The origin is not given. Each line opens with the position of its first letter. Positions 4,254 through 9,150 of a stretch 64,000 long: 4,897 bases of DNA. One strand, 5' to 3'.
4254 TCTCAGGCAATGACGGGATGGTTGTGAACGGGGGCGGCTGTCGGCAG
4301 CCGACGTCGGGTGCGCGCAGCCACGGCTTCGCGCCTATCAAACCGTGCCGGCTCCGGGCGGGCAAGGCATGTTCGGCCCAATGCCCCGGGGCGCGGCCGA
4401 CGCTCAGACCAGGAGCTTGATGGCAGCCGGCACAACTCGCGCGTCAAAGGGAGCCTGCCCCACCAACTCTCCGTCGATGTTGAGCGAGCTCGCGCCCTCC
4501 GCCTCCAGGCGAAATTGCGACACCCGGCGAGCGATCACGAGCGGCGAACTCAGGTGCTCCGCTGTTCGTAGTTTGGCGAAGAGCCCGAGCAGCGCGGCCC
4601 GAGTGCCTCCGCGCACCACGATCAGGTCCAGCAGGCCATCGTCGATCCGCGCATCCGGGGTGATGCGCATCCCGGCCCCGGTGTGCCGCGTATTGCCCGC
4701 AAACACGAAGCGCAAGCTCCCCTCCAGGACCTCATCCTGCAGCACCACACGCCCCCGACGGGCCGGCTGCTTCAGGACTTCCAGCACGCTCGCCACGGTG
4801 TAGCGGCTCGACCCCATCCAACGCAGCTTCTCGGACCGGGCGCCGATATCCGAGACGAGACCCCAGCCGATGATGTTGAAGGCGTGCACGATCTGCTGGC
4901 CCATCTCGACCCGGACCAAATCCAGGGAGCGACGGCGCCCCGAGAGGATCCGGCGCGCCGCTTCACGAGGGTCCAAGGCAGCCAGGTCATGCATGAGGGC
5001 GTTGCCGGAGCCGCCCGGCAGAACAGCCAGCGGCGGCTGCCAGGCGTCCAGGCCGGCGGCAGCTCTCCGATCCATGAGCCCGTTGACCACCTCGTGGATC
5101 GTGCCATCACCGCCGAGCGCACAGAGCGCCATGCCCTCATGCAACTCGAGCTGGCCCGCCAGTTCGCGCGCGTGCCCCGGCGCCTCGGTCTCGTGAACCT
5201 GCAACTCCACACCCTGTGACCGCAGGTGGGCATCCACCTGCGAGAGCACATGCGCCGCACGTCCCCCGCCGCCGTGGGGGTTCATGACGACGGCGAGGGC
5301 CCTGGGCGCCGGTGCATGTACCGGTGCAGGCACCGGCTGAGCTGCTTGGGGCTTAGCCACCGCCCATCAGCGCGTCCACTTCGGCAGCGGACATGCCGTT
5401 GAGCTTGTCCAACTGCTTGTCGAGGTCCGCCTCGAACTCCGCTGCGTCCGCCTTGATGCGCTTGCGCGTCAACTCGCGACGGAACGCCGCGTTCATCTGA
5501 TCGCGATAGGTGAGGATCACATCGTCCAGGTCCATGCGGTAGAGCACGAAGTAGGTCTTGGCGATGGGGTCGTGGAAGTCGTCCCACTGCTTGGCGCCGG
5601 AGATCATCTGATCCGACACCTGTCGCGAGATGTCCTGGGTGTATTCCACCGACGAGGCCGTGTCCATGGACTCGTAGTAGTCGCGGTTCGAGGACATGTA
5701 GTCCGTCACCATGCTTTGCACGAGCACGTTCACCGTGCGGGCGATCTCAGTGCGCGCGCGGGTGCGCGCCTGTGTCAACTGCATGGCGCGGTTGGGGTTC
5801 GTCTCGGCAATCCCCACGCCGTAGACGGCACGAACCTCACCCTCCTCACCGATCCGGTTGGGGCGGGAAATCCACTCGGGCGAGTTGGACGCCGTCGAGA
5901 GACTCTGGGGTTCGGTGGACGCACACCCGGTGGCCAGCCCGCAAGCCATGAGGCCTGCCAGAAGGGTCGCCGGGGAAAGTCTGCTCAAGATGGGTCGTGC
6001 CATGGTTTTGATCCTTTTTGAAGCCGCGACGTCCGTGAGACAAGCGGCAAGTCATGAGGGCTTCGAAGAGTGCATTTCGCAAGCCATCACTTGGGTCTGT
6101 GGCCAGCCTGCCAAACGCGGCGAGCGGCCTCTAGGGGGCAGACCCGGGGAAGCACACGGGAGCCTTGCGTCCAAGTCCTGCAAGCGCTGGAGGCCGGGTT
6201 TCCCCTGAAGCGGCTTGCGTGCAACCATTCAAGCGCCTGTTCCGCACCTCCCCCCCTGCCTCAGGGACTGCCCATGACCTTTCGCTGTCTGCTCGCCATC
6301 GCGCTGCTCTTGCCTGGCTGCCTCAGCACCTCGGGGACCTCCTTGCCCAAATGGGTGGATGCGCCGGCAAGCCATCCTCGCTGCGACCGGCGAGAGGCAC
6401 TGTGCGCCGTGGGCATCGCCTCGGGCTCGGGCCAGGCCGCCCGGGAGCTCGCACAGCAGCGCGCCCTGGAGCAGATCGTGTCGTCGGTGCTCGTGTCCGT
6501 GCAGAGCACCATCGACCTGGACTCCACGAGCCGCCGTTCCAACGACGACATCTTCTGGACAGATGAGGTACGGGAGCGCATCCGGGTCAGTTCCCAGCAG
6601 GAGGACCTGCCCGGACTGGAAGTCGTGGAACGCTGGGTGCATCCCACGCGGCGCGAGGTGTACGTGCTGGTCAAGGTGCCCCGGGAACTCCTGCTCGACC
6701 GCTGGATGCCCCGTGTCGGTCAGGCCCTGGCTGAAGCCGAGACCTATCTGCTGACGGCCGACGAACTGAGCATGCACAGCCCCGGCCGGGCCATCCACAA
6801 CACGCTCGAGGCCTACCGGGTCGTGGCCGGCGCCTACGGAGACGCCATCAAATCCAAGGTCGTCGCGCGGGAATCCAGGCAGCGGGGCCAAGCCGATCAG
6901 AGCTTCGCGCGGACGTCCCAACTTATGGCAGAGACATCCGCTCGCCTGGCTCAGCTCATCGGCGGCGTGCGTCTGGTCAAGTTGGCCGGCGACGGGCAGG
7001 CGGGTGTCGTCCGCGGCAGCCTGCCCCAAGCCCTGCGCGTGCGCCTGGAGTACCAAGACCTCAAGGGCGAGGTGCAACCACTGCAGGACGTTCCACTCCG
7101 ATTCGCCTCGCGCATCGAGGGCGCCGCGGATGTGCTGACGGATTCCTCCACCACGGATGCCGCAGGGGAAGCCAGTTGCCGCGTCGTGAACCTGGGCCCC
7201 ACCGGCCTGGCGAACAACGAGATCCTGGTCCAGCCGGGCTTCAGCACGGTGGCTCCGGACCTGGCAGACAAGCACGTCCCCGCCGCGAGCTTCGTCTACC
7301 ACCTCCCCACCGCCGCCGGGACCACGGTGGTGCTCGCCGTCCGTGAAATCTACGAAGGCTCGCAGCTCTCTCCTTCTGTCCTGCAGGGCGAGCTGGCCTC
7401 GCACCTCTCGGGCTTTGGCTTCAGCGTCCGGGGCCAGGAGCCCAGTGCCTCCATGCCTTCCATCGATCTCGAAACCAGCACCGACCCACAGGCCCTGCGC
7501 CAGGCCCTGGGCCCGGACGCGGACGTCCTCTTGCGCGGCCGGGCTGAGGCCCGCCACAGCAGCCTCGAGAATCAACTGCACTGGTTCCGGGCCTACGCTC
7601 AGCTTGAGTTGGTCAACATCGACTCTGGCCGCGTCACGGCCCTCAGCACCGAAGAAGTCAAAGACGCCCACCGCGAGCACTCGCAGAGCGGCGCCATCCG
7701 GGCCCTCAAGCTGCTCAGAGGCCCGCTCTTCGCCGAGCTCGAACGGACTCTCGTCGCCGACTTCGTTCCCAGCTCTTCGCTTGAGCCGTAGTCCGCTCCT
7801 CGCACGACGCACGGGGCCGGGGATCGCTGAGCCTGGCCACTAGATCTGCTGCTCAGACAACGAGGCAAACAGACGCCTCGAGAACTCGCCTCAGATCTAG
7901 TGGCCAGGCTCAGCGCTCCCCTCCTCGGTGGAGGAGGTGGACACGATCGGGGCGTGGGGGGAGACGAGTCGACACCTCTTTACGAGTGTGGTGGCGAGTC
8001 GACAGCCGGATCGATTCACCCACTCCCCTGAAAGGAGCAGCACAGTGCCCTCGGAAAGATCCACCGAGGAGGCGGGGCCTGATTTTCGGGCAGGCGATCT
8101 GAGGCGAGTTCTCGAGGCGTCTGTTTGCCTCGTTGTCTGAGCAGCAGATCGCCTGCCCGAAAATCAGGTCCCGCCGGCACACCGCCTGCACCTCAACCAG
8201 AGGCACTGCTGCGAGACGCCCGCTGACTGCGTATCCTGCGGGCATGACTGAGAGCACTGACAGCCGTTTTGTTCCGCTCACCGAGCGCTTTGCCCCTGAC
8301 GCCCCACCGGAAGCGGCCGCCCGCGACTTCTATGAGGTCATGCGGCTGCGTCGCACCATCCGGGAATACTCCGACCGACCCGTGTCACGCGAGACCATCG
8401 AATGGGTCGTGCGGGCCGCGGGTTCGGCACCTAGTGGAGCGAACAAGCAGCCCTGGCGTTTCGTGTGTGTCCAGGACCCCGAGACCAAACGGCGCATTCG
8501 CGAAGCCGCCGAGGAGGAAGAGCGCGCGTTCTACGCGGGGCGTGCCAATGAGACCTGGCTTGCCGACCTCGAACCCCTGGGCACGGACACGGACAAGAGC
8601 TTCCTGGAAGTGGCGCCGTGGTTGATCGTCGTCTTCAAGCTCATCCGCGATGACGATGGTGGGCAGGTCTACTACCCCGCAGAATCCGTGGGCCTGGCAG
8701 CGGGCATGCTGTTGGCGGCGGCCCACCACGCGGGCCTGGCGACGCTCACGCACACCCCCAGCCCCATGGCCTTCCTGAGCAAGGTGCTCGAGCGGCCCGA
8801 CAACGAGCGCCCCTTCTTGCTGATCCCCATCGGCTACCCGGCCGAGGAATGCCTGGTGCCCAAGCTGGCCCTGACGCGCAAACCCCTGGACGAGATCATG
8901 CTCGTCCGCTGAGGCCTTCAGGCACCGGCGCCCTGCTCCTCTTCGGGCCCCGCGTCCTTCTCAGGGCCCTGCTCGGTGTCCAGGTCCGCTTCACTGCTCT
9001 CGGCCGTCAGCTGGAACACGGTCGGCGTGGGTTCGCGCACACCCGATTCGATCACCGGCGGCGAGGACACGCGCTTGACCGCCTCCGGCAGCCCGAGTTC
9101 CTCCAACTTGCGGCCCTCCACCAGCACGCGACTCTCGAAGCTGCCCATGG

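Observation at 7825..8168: Nested inverted-repeat complex: a 55-bp core present twice in opposite orientation, each copy embedded in its own perfect 24-bp palindrome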

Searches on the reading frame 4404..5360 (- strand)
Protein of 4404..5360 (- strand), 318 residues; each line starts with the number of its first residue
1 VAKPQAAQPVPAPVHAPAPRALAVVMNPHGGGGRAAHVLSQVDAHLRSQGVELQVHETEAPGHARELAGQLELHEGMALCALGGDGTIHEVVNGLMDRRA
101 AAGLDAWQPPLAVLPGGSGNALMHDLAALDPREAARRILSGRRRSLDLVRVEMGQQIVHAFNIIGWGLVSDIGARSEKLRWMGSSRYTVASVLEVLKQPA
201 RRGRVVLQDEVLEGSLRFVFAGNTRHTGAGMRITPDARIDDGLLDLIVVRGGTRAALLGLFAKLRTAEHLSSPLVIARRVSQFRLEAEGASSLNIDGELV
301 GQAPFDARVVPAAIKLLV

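Call 11: search_protein_families(library=pfam, proteins=[window:4404-5360:-])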
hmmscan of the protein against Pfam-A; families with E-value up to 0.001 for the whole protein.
window:4404-5360:- (318 aa): 2 families
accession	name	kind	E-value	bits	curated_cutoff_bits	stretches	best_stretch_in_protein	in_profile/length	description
PF00781.29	DAGK_cat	-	3e-30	104.8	23.6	1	22-151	2-125/125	Diacylglycerol kinase catalytic domain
PF19279.4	YegS_C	-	4.2e-28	98.5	27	1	167-317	6-157/158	YegS C-terminal NAD kinase beta sandwich-like domain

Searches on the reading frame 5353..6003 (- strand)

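Call 11: search_protein_families(library=pfam, proteins=[window:5353-6003:-])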
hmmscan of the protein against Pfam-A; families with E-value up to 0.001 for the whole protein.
window:5353-6003:- (216 aa): 1 family
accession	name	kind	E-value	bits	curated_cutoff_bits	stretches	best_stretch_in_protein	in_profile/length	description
PF02169.21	LPP20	-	2.1e-05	25.3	25.9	1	58-158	13-97/97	LPP20 lipoprotein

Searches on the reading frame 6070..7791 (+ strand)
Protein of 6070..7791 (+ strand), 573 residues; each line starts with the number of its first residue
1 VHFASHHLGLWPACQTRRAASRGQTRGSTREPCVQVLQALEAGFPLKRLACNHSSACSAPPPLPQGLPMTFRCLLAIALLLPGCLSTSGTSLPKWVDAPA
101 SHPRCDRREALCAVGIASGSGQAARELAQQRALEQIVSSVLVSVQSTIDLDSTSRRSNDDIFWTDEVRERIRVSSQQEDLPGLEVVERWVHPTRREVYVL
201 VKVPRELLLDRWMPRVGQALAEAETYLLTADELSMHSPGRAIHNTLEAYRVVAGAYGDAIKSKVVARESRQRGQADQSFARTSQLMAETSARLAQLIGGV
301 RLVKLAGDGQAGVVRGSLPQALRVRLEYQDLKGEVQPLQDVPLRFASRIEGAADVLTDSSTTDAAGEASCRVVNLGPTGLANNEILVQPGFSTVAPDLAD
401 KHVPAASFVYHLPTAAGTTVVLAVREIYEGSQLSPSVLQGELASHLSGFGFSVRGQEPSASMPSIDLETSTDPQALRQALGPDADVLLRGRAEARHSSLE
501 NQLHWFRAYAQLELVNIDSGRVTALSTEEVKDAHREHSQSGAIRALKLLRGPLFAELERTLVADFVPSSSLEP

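Call 11: search_protein_families(library=pfam, proteins=[window:6070-7791:+])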
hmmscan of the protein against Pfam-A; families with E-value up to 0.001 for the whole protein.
window:6070-7791:+ (573 aa): 1 family
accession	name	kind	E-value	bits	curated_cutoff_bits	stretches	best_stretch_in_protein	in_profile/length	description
PF02169.21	LPP20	-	1.5e-06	29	25.9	1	93-203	1-96/97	LPP20 lipoprotein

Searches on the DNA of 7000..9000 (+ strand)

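Call 8: search_rna_families(source=window, start=7000, end=9000, threshold=evalue, max_evalue=10)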
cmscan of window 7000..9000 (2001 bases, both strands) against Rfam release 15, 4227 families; matches with E-value up to 10: 11.
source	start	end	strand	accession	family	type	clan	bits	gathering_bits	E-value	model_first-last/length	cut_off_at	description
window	8036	8214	-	RF04119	MIR1858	Gene; miRNA;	-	35.1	137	0.001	1-197/197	no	MIR1858 microRNA precursor family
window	8085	8162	+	RF04248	MIR7486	Gene; miRNA;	-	26.7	67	0.069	1-87/87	no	MIR7486 microRNA precursor family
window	8065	8183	+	RF04074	mir-1199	Gene; miRNA;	-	24.2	80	1.4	1-100/100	no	mir-1199 microRNA precursor family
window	8080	8173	+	RF03756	mir-4891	Gene; miRNA;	-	23.7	100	0.059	1-88/88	no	mir-4891 microRNA precursor family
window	7817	7928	-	RF00748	mir-433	Gene; miRNA;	-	23.4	70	0.23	1-93/93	no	mir-433 microRNA precursor family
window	8073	8167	-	RF03756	mir-4891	Gene; miRNA;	-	21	100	0.34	1-88/88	no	mir-4891 microRNA precursor family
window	7828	7912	-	RF03782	mir-3661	Gene; miRNA;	-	19.8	77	0.85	1-84/84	no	mir-3661 microRNA precursor family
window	7828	7912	+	RF03782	mir-3661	Gene; miRNA;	-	19.7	77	0.92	1-84/84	no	mir-3661 microRNA precursor family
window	7821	7916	-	RF01044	mir-345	Gene; miRNA;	-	17.5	65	2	1-91/91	no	mir-345 microRNA precursor family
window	8646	8666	+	RF01276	sR53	Gene; snRNA; snoRNA; CD-box;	-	15.8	49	1.1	1-60/60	no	Small nucleolar RNA sR53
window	7829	7963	+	RF02193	TCL6_3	Gene; lncRNA;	-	13.6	40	6.3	1-139/139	no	T-cell leukemia/lymphoma 6 conserved region 3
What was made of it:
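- On Curated structured RNA family (Rfam): Only sub-threshold miRNA-precursor-like hits were found, e.g. 35 bits against a gathering score of 137 (call 8).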

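Call 13: search_dna_similar(query=window:7792-8243:+, collection=plasmids, mode=distant, max_evalue=0.01)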
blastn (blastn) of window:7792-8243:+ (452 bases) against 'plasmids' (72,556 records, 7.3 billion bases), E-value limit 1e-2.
No match.

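Call 14: search_dna_similar(query=window:7792-8243:+, collection=phages, mode=distant, max_evalue=0.01)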
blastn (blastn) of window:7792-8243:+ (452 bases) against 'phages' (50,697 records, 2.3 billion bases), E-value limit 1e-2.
No match.
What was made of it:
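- Tried and rejected: Distant blastn of the intergenic region against plasmids and phages gave no match (calls 13, 14).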

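Call 61: build_rna_model(alignment_id=A1, structure=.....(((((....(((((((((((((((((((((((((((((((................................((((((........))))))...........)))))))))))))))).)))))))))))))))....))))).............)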
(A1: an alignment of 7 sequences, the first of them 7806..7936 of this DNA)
Model R1 built from alignment A1 (7 sequences, 162 columns); structure: as given.
model positions 130; base pairs 42; branch points 0; effective number of sequences 0.88; information 0.59 bits per position. Calibrated on 0.2 Mb of random sequence (short: E-values are rough).
structure used (alignment columns):
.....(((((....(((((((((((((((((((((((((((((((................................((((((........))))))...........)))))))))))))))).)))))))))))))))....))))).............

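Call 63: search_with_rna_model(model_id=R1, sources=[window, L081, L082, L083, L084, L085, L086, L087, L088, L089, L090, L091, L092, L001, L002, L003, L004, L005, L006, L007, L008, L009, L010, L011, L012, L013, L014, L015, L016, L017, L018, L019, L020, L021, L022, L023, L024, L025, L026, L027, L028, L029, L030], max_evalue=1)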
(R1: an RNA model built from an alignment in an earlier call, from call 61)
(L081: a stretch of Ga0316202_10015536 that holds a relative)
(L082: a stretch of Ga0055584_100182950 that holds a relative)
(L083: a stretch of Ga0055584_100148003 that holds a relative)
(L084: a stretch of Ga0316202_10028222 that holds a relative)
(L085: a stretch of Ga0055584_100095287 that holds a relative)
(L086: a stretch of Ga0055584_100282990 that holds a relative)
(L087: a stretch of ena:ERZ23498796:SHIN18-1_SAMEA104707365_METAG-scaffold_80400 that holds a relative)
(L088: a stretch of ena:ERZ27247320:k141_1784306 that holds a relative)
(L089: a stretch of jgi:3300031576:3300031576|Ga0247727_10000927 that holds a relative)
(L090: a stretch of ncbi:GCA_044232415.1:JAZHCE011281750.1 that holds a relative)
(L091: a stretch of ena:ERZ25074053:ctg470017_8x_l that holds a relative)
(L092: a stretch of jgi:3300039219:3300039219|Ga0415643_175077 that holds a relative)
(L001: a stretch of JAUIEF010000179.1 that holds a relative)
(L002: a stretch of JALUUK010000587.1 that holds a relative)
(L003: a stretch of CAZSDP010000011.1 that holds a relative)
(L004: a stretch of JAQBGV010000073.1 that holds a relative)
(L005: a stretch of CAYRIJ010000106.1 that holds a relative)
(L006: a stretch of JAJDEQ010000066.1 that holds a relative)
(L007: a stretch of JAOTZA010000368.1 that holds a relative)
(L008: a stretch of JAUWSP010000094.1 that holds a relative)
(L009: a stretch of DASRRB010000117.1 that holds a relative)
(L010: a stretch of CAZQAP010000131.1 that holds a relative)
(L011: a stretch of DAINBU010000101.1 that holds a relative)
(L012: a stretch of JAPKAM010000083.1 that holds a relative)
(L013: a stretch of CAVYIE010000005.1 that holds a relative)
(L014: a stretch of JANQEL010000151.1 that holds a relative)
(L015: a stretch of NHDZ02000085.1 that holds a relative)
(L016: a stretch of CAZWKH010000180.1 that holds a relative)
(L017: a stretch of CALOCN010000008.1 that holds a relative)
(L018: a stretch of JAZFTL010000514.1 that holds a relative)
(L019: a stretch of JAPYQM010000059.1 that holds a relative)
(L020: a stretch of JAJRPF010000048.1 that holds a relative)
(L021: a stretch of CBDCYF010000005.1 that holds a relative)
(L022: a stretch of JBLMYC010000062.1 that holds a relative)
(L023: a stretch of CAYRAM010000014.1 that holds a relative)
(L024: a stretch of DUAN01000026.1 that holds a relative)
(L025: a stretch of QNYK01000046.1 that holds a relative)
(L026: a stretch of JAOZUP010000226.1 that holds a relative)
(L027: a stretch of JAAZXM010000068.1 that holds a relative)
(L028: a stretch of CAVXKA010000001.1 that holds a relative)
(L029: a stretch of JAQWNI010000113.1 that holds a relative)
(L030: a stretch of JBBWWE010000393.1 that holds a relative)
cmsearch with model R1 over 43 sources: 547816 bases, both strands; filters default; matches with E-value up to 1: 22.
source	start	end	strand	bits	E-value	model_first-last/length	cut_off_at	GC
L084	2317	2446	+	146.4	9.2e-31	1-130/130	no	0.65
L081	2203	2332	-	145.2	1.7e-30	1-130/130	no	0.58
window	8056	8185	-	145.1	1.8e-30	1-130/130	no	0.63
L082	435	564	-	144.1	3e-30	1-130/130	no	0.62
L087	1233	1363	-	136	2.2e-28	1-130/130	no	0.55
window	7809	7936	+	133.5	8.6e-28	1-130/130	no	0.65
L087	196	345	+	128.3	1.4e-26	1-130/130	no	0.6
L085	1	97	-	92.5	2.6e-18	1-97/130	3'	0.6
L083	1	94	-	84.7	1.6e-16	1-97/130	3'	0.62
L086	1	91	+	73.4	7.1e-14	40-130/130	5'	0.64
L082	1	88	+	70.7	3e-13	40-130/130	5'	0.62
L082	440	569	+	63.5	1.3e-11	1-130/130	no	0.62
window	8061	8190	+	60.8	5.6e-11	1-130/130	no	0.65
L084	2312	2441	-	59.5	1.2e-10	1-130/130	no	0.65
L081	2208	2337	+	57.2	3.9e-10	1-130/130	no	0.59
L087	1238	1368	+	51.4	8.3e-09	1-130/130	no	0.56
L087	191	340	-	48.7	3.7e-08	1-130/130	no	0.61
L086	1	86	-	21.3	0.079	1-86/130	3'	0.63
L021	11941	12023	-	19.8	0.17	1-130/130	no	0.72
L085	1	102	+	18.8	0.29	29-130/130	5'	0.6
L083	1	102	+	16.8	0.86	29-130/130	5'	0.63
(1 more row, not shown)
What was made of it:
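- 7809..7936 (+): Palindromic module copy A, in canonical orientation with its outer side to the left. The covariance model R1 scores 133.5 bits, E 9e-28 (call 63).
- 8056..8185 (-): Palindromic module copy B, inverted, with its outer side to the right. R1 scores 145.1 bits, E 2e-30 (call 63).
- On REP/RAYT-type palindromic repeat: The unit is ~130 nt and there are two copies in 64 kb (call 63).
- Closest known: REP/BIME-type palindromic repeats. Different: This module is ~130 nt, occurs twice in 64 kb (call 63), and is linked to a DDE IS1182-type element.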

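Call 76: search_with_rna_model(model_id=R1, sources=[L094, L095, L093, L091, L092, L090], max_evalue=10, filters=off)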
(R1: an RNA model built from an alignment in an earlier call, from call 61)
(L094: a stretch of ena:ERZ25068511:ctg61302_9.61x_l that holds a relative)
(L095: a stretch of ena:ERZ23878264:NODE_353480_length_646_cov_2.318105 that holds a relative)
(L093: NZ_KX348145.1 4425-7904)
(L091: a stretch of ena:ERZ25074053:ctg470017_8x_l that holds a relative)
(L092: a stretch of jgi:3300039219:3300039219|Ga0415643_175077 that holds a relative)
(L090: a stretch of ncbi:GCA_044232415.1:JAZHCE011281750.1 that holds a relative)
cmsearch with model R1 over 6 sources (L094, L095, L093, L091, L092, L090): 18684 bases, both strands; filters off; matches with E-value up to 10: 15.
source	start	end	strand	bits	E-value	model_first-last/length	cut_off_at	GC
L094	61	100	+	10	1.1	1-130/130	no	0.7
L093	354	410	+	8.8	2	1-130/130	no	0.53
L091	1264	1315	+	8.6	2.4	1-130/130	no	0.48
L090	748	788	+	7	5.5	1-130/130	no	0.76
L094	1805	1949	-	6.9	5.7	1-130/130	no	0.64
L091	4910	4954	-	6.8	6.1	1-130/130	no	0.69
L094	1179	1240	+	6.5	7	1-130/130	no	0.77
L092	1311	1432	-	6.5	7.2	1-130/130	no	0.69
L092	1433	1505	+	6.3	7.8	1-130/130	no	0.74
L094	3800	3855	-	6.3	7.9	1-130/130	no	0.54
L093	3426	3464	-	6.2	8.2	1-130/130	no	0.67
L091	1123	1234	-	6.2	8.3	1-130/130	no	0.5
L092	956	1009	+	6.1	8.9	1-130/130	no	0.74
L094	4043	4106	-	6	9.4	1-130/130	no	0.64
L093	2091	2135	-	5.9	9.8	1-130/130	no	0.64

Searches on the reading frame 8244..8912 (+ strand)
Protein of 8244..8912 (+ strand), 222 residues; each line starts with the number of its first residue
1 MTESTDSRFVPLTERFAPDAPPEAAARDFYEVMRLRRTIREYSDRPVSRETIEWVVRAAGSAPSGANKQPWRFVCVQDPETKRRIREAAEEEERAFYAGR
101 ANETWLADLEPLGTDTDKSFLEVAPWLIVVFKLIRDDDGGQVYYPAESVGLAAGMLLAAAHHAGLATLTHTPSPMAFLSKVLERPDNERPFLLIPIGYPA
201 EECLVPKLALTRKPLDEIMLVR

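Call 11: search_protein_families(library=pfam, proteins=[window:8244-8912:+])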
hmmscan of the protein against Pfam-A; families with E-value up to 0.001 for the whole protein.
window:8244-8912:+ (222 aa): 2 families
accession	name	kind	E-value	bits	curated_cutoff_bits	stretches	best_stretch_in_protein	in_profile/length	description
PF00881.29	Nitroreductase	-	1e-24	88.1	23.5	1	36-198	4-167/167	Nitroreductase family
PF14512.11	TM1586_NiRdase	-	3.7e-08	33.7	27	0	50-81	158-189/215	Putative TM nitroreductase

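Call 12: find_encoding_contigs(protein=window:8244-8912:+, flank=10000, max_places=10)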
Protein window:8244-8912:+ (222 aa): no gene with exactly this product is on record in the collection.
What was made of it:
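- Tried and rejected: An exact-protein look-up of the nitroreductase, meant to find the source contig, returned nothing on record (call 12).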
